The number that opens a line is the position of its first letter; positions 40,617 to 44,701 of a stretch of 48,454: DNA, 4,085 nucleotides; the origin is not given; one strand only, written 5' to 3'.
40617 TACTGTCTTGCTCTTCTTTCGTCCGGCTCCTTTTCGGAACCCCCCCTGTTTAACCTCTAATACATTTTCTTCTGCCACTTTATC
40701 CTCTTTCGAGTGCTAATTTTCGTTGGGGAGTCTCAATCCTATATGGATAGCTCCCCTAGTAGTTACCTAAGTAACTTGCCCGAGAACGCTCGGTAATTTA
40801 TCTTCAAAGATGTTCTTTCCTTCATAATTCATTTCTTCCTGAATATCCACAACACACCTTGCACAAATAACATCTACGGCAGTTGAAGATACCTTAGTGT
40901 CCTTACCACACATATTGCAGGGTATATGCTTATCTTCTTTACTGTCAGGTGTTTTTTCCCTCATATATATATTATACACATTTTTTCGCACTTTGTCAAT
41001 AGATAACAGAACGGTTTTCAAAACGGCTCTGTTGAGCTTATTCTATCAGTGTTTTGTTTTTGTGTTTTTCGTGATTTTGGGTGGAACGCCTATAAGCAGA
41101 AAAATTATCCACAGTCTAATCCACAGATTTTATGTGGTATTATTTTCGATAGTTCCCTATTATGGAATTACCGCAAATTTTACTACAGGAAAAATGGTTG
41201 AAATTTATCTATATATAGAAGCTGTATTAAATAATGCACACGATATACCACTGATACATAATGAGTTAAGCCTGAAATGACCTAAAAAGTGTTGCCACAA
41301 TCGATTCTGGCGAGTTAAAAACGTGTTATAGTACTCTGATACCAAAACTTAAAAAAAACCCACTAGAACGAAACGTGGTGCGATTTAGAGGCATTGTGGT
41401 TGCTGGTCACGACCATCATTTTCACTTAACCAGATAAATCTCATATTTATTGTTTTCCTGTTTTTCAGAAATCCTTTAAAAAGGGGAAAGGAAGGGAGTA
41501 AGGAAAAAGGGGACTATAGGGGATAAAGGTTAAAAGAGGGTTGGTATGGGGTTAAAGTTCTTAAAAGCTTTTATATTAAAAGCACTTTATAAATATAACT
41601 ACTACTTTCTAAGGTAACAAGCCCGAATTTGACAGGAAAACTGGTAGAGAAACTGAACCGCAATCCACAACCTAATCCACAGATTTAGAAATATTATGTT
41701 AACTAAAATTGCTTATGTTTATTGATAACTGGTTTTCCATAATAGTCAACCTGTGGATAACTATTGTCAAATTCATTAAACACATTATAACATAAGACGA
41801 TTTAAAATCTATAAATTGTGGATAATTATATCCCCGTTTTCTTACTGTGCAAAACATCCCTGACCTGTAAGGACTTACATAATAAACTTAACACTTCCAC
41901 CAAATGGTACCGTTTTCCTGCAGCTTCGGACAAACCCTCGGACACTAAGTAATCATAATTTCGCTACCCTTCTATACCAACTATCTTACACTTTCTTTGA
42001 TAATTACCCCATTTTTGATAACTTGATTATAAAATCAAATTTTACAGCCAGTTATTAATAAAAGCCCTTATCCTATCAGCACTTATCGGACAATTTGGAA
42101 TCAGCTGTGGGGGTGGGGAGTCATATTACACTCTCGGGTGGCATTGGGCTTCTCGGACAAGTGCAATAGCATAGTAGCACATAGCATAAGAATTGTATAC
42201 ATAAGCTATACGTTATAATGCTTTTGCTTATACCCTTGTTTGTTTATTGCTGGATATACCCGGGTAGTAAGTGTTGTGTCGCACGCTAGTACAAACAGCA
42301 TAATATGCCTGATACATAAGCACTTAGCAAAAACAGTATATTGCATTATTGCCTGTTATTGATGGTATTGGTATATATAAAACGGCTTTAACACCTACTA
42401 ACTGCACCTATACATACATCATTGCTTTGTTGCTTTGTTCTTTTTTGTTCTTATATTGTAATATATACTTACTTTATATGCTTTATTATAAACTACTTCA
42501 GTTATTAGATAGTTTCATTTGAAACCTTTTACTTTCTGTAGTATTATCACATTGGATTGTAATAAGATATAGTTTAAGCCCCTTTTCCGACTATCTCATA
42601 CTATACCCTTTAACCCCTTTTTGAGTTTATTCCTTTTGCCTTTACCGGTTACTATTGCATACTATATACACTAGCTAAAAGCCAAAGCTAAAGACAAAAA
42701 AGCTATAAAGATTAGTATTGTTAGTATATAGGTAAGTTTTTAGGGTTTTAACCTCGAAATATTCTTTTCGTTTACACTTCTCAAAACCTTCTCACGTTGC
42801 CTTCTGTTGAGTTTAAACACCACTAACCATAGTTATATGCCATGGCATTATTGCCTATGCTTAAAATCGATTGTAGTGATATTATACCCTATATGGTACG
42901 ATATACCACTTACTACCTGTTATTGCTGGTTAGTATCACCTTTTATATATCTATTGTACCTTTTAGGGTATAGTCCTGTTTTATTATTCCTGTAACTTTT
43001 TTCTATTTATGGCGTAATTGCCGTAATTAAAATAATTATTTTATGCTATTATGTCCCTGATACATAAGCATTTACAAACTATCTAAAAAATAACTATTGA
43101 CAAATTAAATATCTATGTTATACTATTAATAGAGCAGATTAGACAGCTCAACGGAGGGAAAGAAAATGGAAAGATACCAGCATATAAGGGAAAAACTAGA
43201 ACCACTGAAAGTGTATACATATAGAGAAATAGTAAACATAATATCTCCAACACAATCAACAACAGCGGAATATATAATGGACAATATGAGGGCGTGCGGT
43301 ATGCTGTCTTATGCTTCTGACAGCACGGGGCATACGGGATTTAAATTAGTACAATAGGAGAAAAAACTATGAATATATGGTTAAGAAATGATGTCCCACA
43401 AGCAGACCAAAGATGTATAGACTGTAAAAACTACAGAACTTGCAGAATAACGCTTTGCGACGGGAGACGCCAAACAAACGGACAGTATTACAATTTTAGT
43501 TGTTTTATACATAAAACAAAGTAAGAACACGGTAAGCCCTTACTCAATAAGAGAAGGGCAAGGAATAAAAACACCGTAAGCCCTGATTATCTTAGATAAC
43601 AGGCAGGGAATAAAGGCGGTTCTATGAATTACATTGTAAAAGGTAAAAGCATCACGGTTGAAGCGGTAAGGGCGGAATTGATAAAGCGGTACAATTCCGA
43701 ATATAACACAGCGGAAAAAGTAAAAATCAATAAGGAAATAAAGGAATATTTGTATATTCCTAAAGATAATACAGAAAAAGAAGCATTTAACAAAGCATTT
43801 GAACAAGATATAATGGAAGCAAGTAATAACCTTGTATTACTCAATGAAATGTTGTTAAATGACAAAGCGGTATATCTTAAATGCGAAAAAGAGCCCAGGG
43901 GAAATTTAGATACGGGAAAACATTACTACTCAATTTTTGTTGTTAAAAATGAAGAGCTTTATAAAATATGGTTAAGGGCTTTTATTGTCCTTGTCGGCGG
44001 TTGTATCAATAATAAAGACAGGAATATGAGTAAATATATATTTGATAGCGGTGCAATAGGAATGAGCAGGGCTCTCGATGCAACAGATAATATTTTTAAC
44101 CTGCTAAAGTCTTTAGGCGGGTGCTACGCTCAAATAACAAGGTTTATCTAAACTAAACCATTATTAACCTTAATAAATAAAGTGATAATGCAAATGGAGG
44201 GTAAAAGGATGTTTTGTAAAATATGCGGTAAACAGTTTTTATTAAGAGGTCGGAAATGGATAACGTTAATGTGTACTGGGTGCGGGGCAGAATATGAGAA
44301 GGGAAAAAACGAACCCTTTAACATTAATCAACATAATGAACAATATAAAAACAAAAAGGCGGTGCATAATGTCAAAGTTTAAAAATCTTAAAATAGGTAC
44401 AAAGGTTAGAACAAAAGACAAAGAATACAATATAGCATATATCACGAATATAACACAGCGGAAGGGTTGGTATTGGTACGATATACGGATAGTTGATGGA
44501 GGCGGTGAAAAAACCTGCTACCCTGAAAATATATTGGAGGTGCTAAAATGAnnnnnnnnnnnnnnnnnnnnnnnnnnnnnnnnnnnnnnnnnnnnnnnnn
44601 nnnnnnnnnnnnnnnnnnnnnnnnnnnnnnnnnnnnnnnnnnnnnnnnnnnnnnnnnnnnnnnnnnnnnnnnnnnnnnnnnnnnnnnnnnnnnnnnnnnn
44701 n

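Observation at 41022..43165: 2.1-kb non-coding divergent region with three perfect DnaA boxes: candidate oriC-like origin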

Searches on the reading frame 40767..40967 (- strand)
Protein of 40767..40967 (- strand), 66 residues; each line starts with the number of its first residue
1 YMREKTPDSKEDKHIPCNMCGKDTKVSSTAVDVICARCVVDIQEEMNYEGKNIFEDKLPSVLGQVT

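Call 62: search_protein_families(library=phrogs, proteins=[window:40767-40967:-], max_evalue=0.01)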
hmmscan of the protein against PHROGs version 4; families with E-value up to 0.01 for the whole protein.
window:40767-40967:- (66 aa): 1 family
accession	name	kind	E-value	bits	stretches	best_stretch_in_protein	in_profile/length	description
phrog_4921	-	unknown function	0.0039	18.2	1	17-49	66-98/116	-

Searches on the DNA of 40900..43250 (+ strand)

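Call 8: search_dna_similar(query=window:41022-43165:+, collection=phages, mode=distant, max_rows=30)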
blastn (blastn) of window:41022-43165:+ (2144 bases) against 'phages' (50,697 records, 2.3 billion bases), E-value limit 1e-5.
No match.

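Call 20: search_rna_families(source=window, start=40900, end=43250, threshold=evalue, max_evalue=5)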
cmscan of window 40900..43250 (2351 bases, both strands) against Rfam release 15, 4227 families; matches with E-value up to 5: 3.
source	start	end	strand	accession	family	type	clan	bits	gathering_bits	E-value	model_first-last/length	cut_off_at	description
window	40963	41060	-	RF01216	snR87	Gene; snRNA; snoRNA; CD-box;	CL00046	21.8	37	1.2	1-109/109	no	Small nucleolar RNA snR87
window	41441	41528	+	RF01493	rli37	Gene; sRNA;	-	21.1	90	0.25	1-247/247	no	Listeria sRNA rli37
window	40939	40986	-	RF02443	SpR08_sRNA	Gene; sRNA;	-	20.6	80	2.3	1-73/73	no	Streptococcus sRNA SpR08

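Call 58: search_dna_similar(query=window:41000-42200:+, collection=plasmids, mode=distant, max_rows=10, max_evalue=0.01)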
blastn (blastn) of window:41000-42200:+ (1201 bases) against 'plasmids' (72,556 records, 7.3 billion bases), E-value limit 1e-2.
No match.

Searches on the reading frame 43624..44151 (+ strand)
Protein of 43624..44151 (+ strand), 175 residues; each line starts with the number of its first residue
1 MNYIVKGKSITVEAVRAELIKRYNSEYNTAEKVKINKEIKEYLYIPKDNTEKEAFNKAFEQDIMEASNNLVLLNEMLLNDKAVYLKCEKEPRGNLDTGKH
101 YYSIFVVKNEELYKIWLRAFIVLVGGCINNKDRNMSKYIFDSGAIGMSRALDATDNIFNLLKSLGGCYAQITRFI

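Call 11: search_protein_families(library=pfam, proteins=[window:43624-44151:+], max_evalue=0.01)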
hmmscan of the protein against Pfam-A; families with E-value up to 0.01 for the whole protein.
window:43624-44151:+ (175 aa): 0 families

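Call 12: search_protein_families(library=phrogs, proteins=[window:43624-44151:+], max_evalue=0.001)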
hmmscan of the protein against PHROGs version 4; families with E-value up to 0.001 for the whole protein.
window:43624-44151:+ (175 aa): 0 families

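Call 94: find_encoding_contigs(protein=window:43624-44151:+, flank=4000, max_places=10)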
Protein window:43624-44151:+ (175 aa): 16 contigs read that carry it; 10 places shown.
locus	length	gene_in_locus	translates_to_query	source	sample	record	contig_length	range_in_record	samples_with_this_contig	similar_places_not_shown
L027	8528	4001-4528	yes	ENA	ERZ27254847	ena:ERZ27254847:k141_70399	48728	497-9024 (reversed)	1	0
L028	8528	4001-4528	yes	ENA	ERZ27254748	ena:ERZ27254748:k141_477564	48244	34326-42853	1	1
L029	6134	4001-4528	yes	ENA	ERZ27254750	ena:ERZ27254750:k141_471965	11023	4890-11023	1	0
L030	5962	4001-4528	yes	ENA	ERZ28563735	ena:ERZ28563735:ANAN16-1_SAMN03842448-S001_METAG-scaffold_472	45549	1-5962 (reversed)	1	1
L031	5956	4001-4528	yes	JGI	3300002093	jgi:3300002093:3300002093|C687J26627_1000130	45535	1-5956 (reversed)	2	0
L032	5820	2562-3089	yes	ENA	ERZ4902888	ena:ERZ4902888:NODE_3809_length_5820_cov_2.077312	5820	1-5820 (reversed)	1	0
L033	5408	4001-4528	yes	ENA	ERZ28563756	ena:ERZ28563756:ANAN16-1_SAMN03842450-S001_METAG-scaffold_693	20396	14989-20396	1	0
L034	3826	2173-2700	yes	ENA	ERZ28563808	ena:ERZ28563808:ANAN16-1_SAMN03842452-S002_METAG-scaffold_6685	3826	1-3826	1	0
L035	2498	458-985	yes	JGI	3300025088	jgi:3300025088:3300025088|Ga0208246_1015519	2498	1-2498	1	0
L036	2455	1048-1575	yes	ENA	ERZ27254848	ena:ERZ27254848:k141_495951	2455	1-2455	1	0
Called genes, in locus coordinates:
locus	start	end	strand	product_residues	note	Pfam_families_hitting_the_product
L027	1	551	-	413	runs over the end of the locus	-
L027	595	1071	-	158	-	-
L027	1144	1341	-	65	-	-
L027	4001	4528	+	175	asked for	-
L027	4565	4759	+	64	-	-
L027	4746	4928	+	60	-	-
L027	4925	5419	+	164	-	-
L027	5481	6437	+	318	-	-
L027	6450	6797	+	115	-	-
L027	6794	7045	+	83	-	-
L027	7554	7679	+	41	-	-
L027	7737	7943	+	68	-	-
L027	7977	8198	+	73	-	-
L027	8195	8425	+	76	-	-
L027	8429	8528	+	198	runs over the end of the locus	?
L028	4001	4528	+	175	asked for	-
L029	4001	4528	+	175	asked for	-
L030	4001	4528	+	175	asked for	-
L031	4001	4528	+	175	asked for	-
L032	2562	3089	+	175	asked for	-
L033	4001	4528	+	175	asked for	-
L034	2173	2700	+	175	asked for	-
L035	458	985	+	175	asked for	-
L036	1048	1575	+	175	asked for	-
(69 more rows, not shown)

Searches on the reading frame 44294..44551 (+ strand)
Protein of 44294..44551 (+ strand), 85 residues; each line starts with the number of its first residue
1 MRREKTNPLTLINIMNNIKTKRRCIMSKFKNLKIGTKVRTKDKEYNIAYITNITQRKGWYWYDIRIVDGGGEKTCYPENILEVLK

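Call 73: search_protein_families(library=pfam, proteins=[window:44294-44551:+], max_evalue=0.1)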
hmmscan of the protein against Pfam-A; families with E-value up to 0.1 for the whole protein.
window:44294-44551:+ (85 aa): 2 families
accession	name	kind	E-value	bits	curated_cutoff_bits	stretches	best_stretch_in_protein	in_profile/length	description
PF19312.4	NtrY_N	-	0.025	14.4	23.2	1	4-68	187-250/291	NtrY N-terminal region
PF18843.6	LPD28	-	0.048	13.7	27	1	49-75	21-48/97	Large polyvalent protein associated domain 28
